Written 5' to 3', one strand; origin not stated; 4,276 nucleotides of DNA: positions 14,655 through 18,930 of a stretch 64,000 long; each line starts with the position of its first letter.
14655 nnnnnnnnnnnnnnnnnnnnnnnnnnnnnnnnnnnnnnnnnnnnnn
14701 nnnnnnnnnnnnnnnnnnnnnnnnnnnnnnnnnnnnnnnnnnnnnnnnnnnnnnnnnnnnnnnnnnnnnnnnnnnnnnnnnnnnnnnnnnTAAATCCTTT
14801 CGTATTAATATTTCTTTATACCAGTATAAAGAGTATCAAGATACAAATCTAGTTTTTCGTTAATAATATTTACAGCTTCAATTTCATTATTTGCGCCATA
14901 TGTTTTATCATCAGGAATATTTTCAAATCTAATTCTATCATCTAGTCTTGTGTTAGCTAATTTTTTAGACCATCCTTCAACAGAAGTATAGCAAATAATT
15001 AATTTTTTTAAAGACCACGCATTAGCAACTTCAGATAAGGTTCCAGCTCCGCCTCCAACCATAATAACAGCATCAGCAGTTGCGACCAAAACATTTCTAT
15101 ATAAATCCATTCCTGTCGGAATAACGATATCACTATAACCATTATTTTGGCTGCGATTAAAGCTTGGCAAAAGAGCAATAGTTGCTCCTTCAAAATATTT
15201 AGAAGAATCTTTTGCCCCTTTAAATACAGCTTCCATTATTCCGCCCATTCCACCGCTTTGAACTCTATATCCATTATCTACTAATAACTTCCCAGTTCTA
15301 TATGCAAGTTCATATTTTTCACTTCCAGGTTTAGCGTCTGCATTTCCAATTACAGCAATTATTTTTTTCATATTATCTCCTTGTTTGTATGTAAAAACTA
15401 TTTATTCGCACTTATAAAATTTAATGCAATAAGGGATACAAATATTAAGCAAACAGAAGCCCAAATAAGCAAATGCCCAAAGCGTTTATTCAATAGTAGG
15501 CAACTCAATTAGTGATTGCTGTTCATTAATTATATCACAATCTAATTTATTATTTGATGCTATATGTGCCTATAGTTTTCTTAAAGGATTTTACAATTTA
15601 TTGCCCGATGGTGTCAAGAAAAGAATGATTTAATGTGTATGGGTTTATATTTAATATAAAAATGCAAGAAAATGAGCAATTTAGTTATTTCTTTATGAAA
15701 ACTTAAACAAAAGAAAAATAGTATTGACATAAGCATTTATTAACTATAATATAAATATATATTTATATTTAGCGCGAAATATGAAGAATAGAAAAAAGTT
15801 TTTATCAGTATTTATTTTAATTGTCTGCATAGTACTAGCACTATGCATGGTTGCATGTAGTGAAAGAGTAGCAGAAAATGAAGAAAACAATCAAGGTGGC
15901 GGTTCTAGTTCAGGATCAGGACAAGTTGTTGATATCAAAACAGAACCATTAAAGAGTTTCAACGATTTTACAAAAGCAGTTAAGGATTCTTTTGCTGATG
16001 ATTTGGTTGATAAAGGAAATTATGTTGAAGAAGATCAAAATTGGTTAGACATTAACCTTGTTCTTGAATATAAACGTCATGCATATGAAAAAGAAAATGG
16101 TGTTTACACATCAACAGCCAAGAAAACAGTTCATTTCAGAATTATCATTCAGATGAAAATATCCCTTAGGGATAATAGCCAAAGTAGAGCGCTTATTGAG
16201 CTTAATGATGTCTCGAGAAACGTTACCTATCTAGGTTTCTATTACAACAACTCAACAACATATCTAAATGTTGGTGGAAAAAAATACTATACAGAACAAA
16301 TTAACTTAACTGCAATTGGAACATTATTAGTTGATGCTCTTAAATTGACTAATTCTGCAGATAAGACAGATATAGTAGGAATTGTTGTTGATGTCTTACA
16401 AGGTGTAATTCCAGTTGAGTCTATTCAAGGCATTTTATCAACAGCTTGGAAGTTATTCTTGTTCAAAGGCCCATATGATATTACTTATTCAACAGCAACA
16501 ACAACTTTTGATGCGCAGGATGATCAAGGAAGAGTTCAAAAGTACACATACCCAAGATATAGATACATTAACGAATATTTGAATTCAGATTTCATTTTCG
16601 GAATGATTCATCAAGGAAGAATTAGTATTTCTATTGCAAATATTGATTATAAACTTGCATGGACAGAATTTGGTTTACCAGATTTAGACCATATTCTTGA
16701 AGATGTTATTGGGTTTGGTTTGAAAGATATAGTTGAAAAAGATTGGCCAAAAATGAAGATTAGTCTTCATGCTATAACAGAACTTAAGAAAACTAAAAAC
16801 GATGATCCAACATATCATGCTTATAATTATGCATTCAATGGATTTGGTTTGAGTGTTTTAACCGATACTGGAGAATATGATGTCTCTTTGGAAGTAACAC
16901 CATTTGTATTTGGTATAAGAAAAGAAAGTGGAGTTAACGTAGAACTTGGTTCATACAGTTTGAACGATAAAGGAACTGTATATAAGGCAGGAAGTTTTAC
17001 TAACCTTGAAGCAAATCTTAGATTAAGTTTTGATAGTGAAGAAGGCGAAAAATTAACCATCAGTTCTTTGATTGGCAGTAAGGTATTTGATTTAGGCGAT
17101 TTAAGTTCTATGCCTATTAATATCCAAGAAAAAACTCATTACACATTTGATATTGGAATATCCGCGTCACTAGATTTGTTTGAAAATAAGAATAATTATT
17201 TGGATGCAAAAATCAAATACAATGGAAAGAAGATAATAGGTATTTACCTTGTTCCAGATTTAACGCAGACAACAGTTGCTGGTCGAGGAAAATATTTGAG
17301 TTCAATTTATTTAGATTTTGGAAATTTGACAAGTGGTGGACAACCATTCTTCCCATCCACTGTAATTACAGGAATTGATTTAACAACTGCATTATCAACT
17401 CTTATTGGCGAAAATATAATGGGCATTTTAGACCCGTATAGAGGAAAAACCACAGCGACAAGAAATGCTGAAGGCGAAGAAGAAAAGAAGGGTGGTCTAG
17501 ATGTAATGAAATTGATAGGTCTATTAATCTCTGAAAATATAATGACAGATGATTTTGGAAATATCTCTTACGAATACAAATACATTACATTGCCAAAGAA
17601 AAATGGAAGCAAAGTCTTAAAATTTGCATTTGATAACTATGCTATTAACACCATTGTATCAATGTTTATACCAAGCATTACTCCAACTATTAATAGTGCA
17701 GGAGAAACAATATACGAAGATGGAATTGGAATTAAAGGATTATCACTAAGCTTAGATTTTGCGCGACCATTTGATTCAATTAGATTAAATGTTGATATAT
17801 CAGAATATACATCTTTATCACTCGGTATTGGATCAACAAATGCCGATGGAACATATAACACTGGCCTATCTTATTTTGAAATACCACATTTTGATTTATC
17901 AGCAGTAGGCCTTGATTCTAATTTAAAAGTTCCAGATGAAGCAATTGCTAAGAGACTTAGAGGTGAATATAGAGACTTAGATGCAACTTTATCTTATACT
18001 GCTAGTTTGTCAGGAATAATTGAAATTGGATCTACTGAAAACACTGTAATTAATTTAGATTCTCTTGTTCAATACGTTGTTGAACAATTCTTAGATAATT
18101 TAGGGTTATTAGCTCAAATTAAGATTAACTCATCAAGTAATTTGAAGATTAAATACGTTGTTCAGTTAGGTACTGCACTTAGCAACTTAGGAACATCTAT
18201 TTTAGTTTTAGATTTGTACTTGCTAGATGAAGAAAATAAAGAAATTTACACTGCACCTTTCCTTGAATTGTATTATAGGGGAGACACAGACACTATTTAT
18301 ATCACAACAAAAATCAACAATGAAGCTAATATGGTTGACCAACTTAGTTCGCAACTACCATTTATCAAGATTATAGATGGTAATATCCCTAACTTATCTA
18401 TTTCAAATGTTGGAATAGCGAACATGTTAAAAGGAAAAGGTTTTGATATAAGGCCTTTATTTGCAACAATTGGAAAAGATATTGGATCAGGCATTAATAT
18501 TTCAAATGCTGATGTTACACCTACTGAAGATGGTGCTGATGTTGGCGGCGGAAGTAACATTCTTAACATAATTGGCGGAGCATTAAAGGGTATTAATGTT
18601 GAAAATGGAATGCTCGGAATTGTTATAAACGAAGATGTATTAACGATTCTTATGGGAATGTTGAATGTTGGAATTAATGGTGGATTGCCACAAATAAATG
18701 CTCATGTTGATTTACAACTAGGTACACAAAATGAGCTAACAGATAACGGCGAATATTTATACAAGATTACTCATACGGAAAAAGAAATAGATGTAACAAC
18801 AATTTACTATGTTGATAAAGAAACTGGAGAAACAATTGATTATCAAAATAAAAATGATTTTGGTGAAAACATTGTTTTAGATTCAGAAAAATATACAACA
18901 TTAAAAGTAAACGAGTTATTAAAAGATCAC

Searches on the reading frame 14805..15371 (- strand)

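Call 16: search_protein_families(library=pfam, proteins=[window:14805-15371:-])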
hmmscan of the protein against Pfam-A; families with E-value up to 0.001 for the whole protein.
window:14805-15371:- (188 aa): 2 families
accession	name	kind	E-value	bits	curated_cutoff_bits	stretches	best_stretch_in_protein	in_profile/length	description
PF18306.6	LDcluster4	-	1.1e-31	109.9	26.3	1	3-134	2-125/151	SLOG cluster4 family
PF03641.19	Lysine_decarbox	-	2.8e-08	34.5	27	1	46-124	1-78/131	Possible lysine decarboxylase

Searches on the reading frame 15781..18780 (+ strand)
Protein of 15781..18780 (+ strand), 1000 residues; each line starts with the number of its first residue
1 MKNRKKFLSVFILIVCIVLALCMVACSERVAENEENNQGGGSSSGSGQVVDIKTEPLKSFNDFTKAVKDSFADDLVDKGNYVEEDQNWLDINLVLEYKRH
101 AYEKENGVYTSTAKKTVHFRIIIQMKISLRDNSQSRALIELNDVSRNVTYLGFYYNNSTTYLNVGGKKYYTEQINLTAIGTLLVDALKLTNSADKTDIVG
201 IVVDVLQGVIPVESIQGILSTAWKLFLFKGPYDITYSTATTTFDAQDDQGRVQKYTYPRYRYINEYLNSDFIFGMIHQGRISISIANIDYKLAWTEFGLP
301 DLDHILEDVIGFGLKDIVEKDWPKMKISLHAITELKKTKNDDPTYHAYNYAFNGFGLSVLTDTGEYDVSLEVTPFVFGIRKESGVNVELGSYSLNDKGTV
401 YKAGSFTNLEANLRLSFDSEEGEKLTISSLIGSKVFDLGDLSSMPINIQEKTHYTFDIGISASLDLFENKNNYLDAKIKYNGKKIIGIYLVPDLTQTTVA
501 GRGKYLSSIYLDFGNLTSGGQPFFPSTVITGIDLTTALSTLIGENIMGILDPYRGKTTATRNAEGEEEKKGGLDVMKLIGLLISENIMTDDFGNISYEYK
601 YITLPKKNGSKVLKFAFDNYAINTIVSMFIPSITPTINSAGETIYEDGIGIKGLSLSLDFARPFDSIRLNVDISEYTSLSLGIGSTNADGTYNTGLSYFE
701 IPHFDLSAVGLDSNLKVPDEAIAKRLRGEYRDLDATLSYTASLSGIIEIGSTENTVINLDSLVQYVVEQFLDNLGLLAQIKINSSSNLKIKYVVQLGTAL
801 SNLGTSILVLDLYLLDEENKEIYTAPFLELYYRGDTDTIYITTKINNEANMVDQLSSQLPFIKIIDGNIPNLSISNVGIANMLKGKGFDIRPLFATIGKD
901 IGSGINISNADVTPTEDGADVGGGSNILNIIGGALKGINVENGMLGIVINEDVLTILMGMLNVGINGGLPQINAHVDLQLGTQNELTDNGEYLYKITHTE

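Call 71: search_protein_families(library=ncbifam, proteins=[window:15781-18780:+], max_evalue=0.1)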
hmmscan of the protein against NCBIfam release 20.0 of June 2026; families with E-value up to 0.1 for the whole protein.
window:15781-18780:+ (1000 aa): 0 families
